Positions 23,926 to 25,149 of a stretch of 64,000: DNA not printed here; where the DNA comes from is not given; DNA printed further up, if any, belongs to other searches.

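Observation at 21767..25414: Four-gene operon coupling two PilT-family retraction ATPases to an FHA-domain nucleotidyl cyclase and a SHOCT membrane protein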

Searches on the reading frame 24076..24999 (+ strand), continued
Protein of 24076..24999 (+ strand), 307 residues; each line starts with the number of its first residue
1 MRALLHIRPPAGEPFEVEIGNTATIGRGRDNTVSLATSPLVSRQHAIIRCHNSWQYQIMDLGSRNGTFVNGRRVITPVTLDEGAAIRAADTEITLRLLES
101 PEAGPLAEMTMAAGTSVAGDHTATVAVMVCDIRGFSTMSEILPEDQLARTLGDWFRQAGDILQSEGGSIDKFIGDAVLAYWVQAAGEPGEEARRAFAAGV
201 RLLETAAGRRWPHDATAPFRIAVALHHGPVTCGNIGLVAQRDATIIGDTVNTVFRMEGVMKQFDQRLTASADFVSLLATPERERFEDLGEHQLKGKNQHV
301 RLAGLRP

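Call 15: find_encoding_contigs(protein=P0001, flank=10000, max_places=3)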
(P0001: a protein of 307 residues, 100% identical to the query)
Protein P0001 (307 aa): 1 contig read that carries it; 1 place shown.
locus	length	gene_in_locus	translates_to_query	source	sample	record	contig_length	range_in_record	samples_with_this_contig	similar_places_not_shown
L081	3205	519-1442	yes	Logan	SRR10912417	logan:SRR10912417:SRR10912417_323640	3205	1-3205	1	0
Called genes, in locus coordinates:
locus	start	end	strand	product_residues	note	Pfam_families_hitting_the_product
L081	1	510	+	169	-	?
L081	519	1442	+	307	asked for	PF16697:Yop-YscD_cpl (weak), PF00498:FHA, PF00211:Guanylate_cyc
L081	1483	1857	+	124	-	PF09851:SHOCT (weak)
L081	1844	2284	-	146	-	PF04055:Radical_SAM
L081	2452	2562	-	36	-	-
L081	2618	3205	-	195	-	?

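Call 36: find_encoding_contigs(protein=P0002, flank=8000, max_places=2)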
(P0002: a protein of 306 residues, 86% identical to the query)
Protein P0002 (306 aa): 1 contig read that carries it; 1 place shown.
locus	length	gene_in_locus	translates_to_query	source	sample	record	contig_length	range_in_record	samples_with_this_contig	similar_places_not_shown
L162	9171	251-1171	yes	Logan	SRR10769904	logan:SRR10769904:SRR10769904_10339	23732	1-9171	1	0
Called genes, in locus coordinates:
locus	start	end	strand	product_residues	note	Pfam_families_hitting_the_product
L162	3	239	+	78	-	?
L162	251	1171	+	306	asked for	PF00498:FHA, PF00211:Guanylate_cyc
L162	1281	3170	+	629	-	PF00245:Alk_phosphatase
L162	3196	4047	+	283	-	PF26766:Choice_anch_L (weak), PF07589:PEP_exosort_dom (weak)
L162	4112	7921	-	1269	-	-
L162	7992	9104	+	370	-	PF06580:His_kinase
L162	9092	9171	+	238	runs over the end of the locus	PF00072:Response_reg, PF04397:LytTR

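Call 40: search_protein_families(library=pfam, proteins=[L030:2544-4481:-, L030:4463-5257:-, L056:1279-4431:-, L005:8001-8570:+], max_evalue=0.001)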
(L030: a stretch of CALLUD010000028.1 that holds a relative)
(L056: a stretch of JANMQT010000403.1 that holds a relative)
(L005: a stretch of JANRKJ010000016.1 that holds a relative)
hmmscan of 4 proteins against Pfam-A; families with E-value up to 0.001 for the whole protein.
L030:2544-4481:- (645 aa): 8 families
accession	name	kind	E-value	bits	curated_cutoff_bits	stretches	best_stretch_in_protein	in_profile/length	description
PF00005.33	ABC_tran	-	9.5e-31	107.7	25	1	126-273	1-137/137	ABC transporter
PF01061.29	ABC2_membrane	-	8.8e-21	74.8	26.9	1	381-575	5-207/211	ABC-2 type transporter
PF13304.12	AAA_21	-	2.1e-15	58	27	1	233-302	226-298/304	AAA domain, putative AbiEii toxin, Type IV TA system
PF00498.31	FHA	-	5.3e-15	56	20.7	1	27-87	2-65/67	FHA domain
PF16697.10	Yop-YscD_cpl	-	6.3e-14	52.4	33.2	1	20-95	13-90/94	Inner membrane component of T3SS, cytoplasmic domain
PF12698.13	ABC2_membrane_3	-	8.3e-10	38.7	31.6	1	420-634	164-344/347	ABC-2 family transporter protein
PF13555.12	AAA_29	-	7.3e-05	22.9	27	1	131-159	17-45/61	P-loop containing region of AAA domain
PF02463.25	SMC_N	-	9.6e-05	22.3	40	0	237-313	129-208/220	RecF/RecN/SMC N terminal domain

L030:4463-5257:- (264 aa): 1 family
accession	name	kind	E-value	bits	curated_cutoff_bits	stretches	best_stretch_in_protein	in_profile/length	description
PF00691.25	OmpA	-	4.4e-09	37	27.2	1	160-255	2-94/98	OmpA family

L056:1279-4431:- (1050 aa): 6 families
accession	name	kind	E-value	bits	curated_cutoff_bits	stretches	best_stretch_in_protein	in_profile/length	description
PF00069.31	Pkinase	-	2.3e-48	165.3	31.7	1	30-277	6-253/263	Protein kinase domain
PF08238.18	Sel1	-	4.4e-30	103.5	30.7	3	931-960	7-36/36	Sel1 repeat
PF07714.23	PK_Tyr_Ser-Thr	-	4.3e-29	102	23.1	1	30-277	6-250/258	Protein tyrosine and serine/threonine kinase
PF01636.29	APH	-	8.1e-07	29.5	23.2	0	132-176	154-198/239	Phosphotransferase enzyme family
PF14531.12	Kinase-like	-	4.5e-06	26.6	25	1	107-271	129-285/289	Kinase-like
PF17667.7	Pkinase_fungal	-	7.4e-05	22.1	24.1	1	140-218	304-379/387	Fungal protein kinase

L005:8001-8570:+ (189 aa): 0 families

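Call 51: search_protein_families(library=padloc, proteins=[window:24076-24999:+], max_evalue=0.01)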
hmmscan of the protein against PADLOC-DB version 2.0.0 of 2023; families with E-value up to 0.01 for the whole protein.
window:24076-24999:+ (307 aa): 5 families
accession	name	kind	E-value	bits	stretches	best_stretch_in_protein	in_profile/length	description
PDLC00734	PycC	-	1.8e-23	81.3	1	89-285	154-352/374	Pycsar cyclase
PDLC02367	PycC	-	2.5e-07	28.4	1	125-262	44-179/226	-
PDLC00766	PycC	-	1.5e-06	25.9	1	125-268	44-188/232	Pycsar cyclase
PDLC02370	PycC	-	0.00073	17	1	128-200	85-157/340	-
PDLC00764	PycC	-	0.00092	16.2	1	124-195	94-165/449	Pycsar cyclase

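Call 63: find_encoding_contigs(protein=P0005, flank=6000, max_places=1)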
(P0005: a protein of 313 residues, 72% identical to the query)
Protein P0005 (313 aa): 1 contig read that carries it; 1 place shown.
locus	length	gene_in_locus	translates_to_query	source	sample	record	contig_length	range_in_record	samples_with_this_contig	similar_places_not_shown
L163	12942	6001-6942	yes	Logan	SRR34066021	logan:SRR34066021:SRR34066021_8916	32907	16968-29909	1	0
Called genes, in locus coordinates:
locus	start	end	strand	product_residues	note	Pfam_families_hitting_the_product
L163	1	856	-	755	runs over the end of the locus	PF00580:UvrD-helicase, PF13245:AAA_19 (faint), PF13538:UvrD_C_2 (faint), PF13361:UvrD_C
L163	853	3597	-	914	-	PF12705:PDDEXK_1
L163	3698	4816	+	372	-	PF00437:T2SSE, PF13401:AAA_22 (faint)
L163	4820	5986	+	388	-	PF00437:T2SSE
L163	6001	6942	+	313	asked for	PF16697:Yop-YscD_cpl (weak), PF00498:FHA, PF00211:Guanylate_cyc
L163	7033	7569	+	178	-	-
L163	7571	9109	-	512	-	-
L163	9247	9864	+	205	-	PF03734:YkuD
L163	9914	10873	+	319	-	PF00579:tRNA-synt_1b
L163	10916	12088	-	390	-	PF00425:Chorismate_bind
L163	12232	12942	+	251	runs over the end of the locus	-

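Call 64: find_encoding_contigs(protein=P0008, flank=6000, max_places=1)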
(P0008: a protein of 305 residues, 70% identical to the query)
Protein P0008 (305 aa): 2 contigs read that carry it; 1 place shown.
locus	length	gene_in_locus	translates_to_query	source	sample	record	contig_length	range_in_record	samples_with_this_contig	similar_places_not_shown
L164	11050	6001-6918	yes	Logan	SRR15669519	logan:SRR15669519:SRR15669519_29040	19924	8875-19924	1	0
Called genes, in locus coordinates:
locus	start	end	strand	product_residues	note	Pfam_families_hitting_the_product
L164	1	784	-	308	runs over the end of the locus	PF02517:Rce1-like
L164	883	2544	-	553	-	PF00496:SBP_bac_5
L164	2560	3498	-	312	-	PF00698:Acyl_transf_1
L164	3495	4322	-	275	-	PF01874:CitG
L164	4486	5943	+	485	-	PF01266:DAO (faint), PF01494:FAD_binding_3, PF21274:Rng_hyd_C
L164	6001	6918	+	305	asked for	PF16697:Yop-YscD_cpl (weak), PF00498:FHA, PF00211:Guanylate_cyc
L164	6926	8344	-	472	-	-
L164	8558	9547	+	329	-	PF01636:APH, PF19974:TCAD9 (weak)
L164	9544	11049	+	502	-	?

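Call 65: search_protein_representatives(protein=window:24076-24999:+)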
Query: 307 residues. Proteins with E-value up to 0.001 (for the whole library): 65249; up to 1e-10: 18838; up to 1e-30: 169. The best 150 are listed.
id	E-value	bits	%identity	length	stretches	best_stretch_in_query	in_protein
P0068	1.1e-122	425.6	66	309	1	1-307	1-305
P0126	2.1e-91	323.0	54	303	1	1-305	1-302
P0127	1.3e-88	313.8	54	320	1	13-305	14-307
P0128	3.9e-84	299.1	51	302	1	2-305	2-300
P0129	4.2e-82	292.4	51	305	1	1-305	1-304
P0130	1.9e-76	273.9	52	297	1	10-302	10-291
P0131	1.3e-73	264.6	46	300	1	3-304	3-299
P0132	2.3e-73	263.7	47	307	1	3-305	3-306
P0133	4.5e-73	262.8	44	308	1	3-305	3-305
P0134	5.6e-73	262.5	49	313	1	3-302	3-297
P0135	4.0e-66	240.0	47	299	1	4-304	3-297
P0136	4.6e-65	236.5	45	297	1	1-305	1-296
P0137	7.2e-63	229.3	44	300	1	1-305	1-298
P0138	2.1e-58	214.6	56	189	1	2-184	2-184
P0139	5.0e-58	213.4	42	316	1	11-280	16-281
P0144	8.9e-52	192.9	38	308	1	7-306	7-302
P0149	1.8e-49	185.3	37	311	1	2-305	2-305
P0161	2.3e-43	165.3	34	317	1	5-303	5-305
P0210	1.2e-34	136.7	30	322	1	15-302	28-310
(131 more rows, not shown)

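Call 66: find_encoding_contigs(protein=P0131, flank=5000, max_places=3)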
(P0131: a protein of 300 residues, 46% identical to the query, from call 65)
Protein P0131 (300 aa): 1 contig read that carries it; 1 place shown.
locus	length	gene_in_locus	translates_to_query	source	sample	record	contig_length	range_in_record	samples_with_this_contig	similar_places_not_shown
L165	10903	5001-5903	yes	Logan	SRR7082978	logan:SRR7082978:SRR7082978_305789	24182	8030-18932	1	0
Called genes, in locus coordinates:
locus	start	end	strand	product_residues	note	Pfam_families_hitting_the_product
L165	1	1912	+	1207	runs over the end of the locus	PF05231:MASE1, PF00989:PAS, PF08448:PAS_4, PF13426:PAS_9, PF00989:PAS, PF13426:PAS_9, PF08447:PAS_3, PF00512:HisKA, +6 more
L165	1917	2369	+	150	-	PF02590:SPOUT_MTase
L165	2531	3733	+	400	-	PF00155:Aminotran_1_2 (weak), PF01041:DegT_DnrJ_EryC1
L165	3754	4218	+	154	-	PF01475:FUR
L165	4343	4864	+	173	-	PF00254:FKBP_C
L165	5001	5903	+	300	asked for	PF16697:Yop-YscD_cpl (weak), PF00498:FHA, PF00211:Guanylate_cyc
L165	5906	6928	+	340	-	PF05448:AXE1, PF00326:Peptidase_S9 (weak)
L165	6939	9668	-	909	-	-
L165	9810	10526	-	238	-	-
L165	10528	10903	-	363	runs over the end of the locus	PF00356:LacI, PF13377:Peripla_BP_3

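Call 67: find_encoding_contigs(protein=P0144, flank=5000, max_places=3)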
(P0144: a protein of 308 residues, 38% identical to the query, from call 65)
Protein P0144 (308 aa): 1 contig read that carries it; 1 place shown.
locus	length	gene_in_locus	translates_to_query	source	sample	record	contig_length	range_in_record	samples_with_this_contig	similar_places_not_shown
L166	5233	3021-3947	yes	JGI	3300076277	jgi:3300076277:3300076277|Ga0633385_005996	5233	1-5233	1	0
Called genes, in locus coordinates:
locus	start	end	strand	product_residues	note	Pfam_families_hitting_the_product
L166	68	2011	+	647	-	-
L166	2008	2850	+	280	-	PF01066:CDP-OH_P_transf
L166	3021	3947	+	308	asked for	PF16697:Yop-YscD_cpl, PF00498:FHA, PF00211:Guanylate_cyc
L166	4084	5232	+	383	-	?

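Call 68: find_encoding_contigs(protein=P0161, flank=5000, max_places=3)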
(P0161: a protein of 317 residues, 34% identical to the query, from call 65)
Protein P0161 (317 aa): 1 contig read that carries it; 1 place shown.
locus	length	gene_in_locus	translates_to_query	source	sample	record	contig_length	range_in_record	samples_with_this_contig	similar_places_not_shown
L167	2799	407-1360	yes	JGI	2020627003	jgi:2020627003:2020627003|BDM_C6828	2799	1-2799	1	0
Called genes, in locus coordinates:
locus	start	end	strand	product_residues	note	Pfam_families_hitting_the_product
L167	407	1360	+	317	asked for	PF16697:Yop-YscD_cpl, PF00498:FHA, PF00211:Guanylate_cyc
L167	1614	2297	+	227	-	-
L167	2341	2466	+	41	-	-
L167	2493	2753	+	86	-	-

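Call 69: find_encoding_contigs(protein=P0210, flank=5000, max_places=3)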
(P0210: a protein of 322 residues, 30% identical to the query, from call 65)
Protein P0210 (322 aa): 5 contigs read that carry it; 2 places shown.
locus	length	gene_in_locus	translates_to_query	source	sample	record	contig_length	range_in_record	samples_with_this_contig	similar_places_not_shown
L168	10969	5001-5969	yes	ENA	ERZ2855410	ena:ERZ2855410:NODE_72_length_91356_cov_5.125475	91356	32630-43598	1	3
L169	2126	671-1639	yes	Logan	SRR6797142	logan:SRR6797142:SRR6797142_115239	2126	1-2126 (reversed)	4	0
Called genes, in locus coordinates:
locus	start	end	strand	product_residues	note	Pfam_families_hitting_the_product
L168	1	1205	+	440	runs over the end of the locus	PF02163:Peptidase_M50, PF00595:PDZ, PF13180:PDZ_2, PF17820:PDZ_6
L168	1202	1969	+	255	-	PF00814:TsaD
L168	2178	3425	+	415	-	PF07498:Rho_N, PF07497:Rho_RNA_bind, PF00006:ATP-synt_ab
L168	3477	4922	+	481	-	PF00072:Response_reg, PF00158:Sigma54_activat, PF14532:Sigma54_activ_2, PF07728:AAA_5, PF25601:AAA_lid_14, PF02954:HTH_8, PF18024:HTH_50 (weak)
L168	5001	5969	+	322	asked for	PF16697:Yop-YscD_cpl, PF00498:FHA, PF00211:Guanylate_cyc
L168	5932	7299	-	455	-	PF01743:PolyA_pol, PF12627:PolyA_pol_RNAbd, PF01966:HD, PF13735:tRNA_NucTran2_2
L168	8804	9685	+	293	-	-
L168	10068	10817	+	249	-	-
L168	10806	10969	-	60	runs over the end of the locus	-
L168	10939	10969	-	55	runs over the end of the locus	-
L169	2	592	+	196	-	?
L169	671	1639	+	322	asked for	PF16697:Yop-YscD_cpl, PF00498:FHA, PF00211:Guanylate_cyc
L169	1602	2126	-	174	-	?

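Call 70: find_encoding_contigs(protein=P0149, flank=5000, max_places=3)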
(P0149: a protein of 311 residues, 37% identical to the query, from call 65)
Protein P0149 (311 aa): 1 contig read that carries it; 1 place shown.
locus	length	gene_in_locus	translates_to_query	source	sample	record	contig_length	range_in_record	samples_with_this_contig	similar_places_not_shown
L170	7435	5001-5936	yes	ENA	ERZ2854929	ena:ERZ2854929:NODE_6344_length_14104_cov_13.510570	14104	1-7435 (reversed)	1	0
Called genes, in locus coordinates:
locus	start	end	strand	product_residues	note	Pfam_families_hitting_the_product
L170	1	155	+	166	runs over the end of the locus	PF00160:Pro_isomerase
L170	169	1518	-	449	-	PF00884:Sulfatase, PF01663:Phosphodiest (weak), PF16347:SGSH_C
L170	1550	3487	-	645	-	PF02727:Cu_amine_oxidN2, PF21994:AGAO-like_N2, PF02728:Cu_amine_oxidN3, PF01179:Cu_amine_oxid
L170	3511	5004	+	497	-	PF01266:DAO (faint), PF01593:Amino_oxidase, PF13450:NAD_binding_8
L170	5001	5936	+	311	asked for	PF16697:Yop-YscD_cpl, PF00498:FHA, PF00211:Guanylate_cyc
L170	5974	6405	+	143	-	PF01957:NfeD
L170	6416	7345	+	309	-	PF01145:Band_7, PF16200:Band_7_C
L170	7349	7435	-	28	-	?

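Call 80: predict_structure(alignment_id=A1)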
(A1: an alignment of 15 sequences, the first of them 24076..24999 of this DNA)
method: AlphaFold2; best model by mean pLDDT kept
length: 307 residues; sequences in the alignment: 15
mean_pLDDT: 66.4   pTM: 0.58
mean pLDDT of the five models: 66.4, 65.3, 64.8, 62.6, 55.7
residues with pLDDT >= 90: 28; 70-90: 126; 50-70: 89; < 50: 64
segments of 3 or more residues with pLDDT < 50: 27-44, 103-120, 130-142, 232-245
pLDDT, mean of each block of 10 residues (from residue 1): 74 69 49 40 53 65 65 70 79 75 38 31 54 42 59 76 75 66 74 90 87 75 80 31 50 74 84 90 91 72 83
secondary structure, 60 per line:
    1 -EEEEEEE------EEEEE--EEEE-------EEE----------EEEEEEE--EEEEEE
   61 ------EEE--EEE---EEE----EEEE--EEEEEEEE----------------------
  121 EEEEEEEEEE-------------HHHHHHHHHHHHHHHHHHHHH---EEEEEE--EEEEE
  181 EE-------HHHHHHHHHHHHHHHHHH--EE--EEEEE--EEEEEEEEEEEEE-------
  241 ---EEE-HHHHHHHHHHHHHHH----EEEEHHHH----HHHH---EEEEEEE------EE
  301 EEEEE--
elements in order: E2-8 E15-19 E22-25 E33-35 E46-52 E55-60 E67-69 E72-74 E78-80 E85-88 E91-98 E121-130 H144-164 E168-173 E176-182 H190-207 E214-218 E221-233 E244-246 H248-262 E267-270 H271-274 H279-282 E286-292 E299-305

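Call 82: fold_search(model_id=the predicted structure, library=pdb)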
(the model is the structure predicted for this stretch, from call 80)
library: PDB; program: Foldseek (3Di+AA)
matches with E <= 10: 822; with E <= 0.001: 221
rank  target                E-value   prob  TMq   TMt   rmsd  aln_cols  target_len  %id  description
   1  3r5g_B                1.0e-11  1.00  0.48  0.73   4.1       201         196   25  Crystal structure of the adenylyl cyclase CyaB from P. aeruginosa (released 2012-01-11)
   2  8qfg                  1.1e-11  1.00  0.50  0.47   3.5       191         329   28  Cryogenic crystal structure of the Photoactivated Adenylate Cyclase OaPAC after 5 seconds of blue light illumination (released 2023-11-01)
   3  8qfi                  1.5e-11  1.00  0.50  0.47   3.5       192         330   28  Room temperature crystal structure of the Photoactivated Adenylate Cyclase OaPAC after blue light excitation at 1.8 us d (released 2023-11-01)
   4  3r5g_A                2.3e-11  1.00  0.51  0.77   3.5       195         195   26  Crystal structure of the adenylyl cyclase CyaB from P. aeruginosa (released 2012-01-11)
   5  9f1w                  2.3e-11  1.00  0.47  0.43   3.8       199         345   27  SFX room temperature structure of Oscillatoria acuminata adenylyate cyclase. (released 2025-02-26)
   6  4yus                  3.0e-11  1.00  0.48  0.43   3.5       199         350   27  Crystal structure of photoactivated adenylyl cyclase of a cyanobacteriaOscillatoria acuminata in hexagonal form (released 2016-06-01)
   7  4yut_A                4.8e-11  1.00  0.49  0.43   3.7       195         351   27  Crystal structure of photoactivated adenylyl cyclase of a cyanobacteriaOscillatoria acuminata in orthorhombic form (released 2016-06-01)
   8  9f1x                  4.8e-11  1.00  0.50  0.44   3.5       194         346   28  SSX room temperature structure of Oscillatoria acuminata adenylyate cyclase. (released 2025-02-26)
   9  9f1y                  4.8e-11  1.00  0.49  0.43   3.5       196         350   28  Crystal structure of Oscillatoria acuminata adenylyate cyclase at 100K (released 2025-02-26)
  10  9f1z                  6.4e-11  1.00  0.49  0.43   3.5       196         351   28  Crystal structure of adenylyate cyclase variant Y6W (released 2025-02-26)
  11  2w01_A                1.1e-10  1.00  0.47  0.69   3.9       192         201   24  Crystal structure of the guanylyl cyclase Cya2 (released 2008-09-30)
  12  1wc1_B                1.6e-10  1.00  0.49  0.75   3.8       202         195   23  Soluble adenylyl cyclase CyaC from S. platensis in complex with Rp- ATPalphaS (released 2004-12-20)
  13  1wc1_A                2.1e-10  1.00  0.49  0.74   3.7       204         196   23  Soluble adenylyl cyclase CyaC from S. platensis in complex with Rp- ATPalphaS (released 2004-12-20)
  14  1wc0_A                2.4e-10  1.00  0.46  0.69   4.6       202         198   24  Soluble adenylyl cyclase CyaC from S. platensis in complex with alpha, beta-methylene-ATP (released 2004-12-20)
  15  1wc5_D                2.6e-10  1.00  0.51  0.78   3.6       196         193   23  Soluble adenylyl cyclase CyaC from S. platensis in complex with alpha, beta-methylene-ATP in presence of bicarbonate (released 2004-12-20)
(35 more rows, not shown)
